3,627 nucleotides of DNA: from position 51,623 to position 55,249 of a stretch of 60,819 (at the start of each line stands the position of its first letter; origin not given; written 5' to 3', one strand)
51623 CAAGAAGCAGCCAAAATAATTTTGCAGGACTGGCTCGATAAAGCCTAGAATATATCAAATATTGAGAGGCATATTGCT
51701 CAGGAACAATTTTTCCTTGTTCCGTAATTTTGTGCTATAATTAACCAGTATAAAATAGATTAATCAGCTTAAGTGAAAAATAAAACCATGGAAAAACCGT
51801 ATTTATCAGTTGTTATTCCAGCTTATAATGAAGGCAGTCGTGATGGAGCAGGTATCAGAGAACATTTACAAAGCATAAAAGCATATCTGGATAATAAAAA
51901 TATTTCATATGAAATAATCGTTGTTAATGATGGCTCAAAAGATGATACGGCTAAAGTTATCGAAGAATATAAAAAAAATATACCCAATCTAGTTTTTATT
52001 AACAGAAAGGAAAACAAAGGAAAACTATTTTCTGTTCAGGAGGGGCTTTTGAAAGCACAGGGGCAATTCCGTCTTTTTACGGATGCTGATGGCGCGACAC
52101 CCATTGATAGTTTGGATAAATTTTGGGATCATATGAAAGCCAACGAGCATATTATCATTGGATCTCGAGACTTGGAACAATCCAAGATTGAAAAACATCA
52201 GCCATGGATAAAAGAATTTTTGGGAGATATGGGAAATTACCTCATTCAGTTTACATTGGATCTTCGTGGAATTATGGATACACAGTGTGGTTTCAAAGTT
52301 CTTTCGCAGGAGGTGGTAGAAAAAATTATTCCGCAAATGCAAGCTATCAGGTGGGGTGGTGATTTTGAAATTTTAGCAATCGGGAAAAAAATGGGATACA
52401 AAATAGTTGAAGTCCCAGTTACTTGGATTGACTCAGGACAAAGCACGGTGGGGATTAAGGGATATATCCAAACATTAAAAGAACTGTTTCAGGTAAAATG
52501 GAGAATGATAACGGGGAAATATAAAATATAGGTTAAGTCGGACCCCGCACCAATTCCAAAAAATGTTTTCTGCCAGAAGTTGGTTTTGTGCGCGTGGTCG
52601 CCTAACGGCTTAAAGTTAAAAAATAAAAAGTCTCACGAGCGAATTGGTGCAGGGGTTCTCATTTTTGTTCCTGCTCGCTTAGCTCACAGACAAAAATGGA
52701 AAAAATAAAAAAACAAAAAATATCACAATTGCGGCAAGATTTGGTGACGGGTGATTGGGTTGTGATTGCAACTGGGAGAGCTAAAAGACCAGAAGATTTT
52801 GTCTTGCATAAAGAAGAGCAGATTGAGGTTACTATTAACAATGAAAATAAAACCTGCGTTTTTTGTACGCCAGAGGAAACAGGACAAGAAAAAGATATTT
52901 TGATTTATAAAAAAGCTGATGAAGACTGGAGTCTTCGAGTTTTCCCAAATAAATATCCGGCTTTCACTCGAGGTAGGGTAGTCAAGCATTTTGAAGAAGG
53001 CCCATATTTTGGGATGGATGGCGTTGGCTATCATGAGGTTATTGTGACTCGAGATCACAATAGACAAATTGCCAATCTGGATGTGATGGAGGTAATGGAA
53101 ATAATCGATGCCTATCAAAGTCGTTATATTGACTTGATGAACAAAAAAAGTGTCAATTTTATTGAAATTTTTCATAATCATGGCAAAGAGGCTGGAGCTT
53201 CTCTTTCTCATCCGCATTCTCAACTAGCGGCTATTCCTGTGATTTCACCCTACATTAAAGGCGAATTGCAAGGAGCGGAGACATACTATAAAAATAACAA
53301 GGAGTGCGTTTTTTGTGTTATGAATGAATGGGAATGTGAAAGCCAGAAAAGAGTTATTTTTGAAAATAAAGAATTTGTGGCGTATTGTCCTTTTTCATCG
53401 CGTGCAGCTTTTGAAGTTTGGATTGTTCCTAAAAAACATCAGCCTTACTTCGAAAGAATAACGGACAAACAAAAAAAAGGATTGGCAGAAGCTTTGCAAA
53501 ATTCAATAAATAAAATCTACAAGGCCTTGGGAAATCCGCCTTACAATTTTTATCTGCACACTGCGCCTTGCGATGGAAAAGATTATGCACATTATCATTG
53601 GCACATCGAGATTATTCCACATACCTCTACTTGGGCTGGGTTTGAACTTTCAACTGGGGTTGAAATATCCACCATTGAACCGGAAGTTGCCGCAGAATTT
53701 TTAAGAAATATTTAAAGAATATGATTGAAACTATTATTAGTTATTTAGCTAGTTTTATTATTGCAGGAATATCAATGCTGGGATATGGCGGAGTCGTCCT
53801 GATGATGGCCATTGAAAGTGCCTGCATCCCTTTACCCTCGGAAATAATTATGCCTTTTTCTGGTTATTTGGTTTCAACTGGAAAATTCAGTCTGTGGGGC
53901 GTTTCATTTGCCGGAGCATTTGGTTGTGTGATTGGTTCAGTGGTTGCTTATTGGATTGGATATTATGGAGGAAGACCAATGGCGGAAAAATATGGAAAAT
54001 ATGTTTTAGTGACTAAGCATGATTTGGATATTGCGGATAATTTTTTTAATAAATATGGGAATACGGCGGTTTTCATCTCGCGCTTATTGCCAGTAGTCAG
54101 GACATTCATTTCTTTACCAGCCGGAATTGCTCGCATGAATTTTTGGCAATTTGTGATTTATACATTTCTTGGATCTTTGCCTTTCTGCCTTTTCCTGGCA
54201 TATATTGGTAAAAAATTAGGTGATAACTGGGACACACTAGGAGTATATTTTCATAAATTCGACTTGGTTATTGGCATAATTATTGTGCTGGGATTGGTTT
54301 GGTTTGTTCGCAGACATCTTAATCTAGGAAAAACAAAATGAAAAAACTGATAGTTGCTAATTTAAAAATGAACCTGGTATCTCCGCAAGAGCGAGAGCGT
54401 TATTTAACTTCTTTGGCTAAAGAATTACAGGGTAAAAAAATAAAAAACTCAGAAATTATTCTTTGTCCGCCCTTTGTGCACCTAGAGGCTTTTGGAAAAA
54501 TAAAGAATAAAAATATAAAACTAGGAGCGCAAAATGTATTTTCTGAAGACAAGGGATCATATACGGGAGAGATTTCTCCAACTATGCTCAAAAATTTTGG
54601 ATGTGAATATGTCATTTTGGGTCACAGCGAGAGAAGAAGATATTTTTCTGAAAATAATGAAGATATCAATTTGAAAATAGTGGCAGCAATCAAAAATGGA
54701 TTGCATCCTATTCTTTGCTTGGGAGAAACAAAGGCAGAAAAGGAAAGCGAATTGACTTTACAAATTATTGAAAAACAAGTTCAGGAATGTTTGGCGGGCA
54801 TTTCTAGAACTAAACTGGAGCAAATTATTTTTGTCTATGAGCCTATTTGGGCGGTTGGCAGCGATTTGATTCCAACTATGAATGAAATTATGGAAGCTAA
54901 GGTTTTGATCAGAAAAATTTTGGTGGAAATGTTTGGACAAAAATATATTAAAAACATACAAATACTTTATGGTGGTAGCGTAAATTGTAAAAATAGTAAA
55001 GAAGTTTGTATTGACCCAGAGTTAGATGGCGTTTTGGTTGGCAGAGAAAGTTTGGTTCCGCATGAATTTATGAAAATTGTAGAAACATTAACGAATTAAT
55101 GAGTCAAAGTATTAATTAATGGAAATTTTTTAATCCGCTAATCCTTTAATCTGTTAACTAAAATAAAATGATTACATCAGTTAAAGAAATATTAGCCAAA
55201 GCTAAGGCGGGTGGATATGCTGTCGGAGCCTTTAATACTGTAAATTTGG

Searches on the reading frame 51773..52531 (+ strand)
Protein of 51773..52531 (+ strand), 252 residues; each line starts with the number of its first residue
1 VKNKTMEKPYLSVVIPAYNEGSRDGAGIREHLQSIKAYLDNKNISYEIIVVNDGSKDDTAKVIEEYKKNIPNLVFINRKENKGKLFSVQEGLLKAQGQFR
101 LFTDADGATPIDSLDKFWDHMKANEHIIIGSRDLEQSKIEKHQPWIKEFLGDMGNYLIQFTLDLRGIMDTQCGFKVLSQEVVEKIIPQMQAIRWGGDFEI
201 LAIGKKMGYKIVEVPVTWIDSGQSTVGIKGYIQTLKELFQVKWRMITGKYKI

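Call 72: search_protein_families(library=pfam, proteins=[window:51773-52531:+], max_evalue=0.01)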
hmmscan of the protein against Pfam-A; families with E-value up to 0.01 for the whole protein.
window:51773-52531:+ (252 aa): 3 families
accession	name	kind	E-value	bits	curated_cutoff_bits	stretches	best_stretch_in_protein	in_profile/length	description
PF00535.33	Glycos_transf_2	-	3.7e-27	95.7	23.3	1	12-185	1-167/168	Glycosyl transferase family 2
PF10111.15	Glyco_tranf_2_2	-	1e-06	28.9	27.3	1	12-119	1-104/276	Glycosyltransferase like family 2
PF13641.12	Glyco_tranf_2_3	-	9.5e-06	26.2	27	1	10-108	2-98/230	Glycosyltransferase like family 2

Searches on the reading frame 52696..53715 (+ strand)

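Call 69: search_protein_families(library=pfam, proteins=[window:52696-53715:+], max_evalue=0.001)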
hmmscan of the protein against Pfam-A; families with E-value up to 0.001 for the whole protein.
window:52696-53715:+ (339 aa): 7 families
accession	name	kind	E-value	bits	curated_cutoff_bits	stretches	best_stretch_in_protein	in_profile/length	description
PF16268.10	DUF4921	-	1.1e-15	58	28.5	1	135-330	202-387/425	Domain of unknown function (DUF4921)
PF01087.27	GalP_UDP_transf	-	3.2e-15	57.5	22.1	1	5-177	7-177/184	Galactose-1-phosphate uridyl transferase, N-terminal domain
PF01230.28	HIT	-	8.1e-09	36.5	21.5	1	215-304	3-92/98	HIT domain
PF02744.22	GalP_UDP_tr_C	-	5.4e-08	33.2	29.2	1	195-306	6-119/165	Galactose-1-phosphate uridyl transferase, C-terminal domain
PF11969.13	DcpS_C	-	1.4e-05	26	24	1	204-313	2-108/114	Scavenger mRNA decapping enzyme C-term binding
PF16285.10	DUF4931_N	-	3.8e-05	24.2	24.1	0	118-178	59-119/124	Domain of unknown function (DUF4931) N-terminal domain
PF19327.4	Ap4A_phos_N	-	0.00011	22.1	23.1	1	110-184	101-164/177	Ap4A phosphorylase N-terminal domain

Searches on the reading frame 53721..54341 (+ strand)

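Call 72: search_protein_families(library=pfam, proteins=[window:53721-54341:+], max_evalue=0.01)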
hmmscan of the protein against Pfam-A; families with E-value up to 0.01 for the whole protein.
window:53721-54341:+ (206 aa): 1 family
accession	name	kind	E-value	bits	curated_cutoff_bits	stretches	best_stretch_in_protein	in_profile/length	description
PF09335.16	VTT_dom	-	2.3e-26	93.1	33.9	1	39-164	2-122/123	VTT domain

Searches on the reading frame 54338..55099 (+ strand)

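Call 72: search_protein_families(library=pfam, proteins=[window:54338-55099:+], max_evalue=0.01)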
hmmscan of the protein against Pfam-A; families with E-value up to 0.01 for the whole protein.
window:54338-55099:+ (253 aa): 1 family
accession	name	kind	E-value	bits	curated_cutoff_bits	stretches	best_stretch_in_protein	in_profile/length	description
PF00121.24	TIM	-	3.3e-79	266.3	20.1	1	3-250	1-244/245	Triosephosphate isomerase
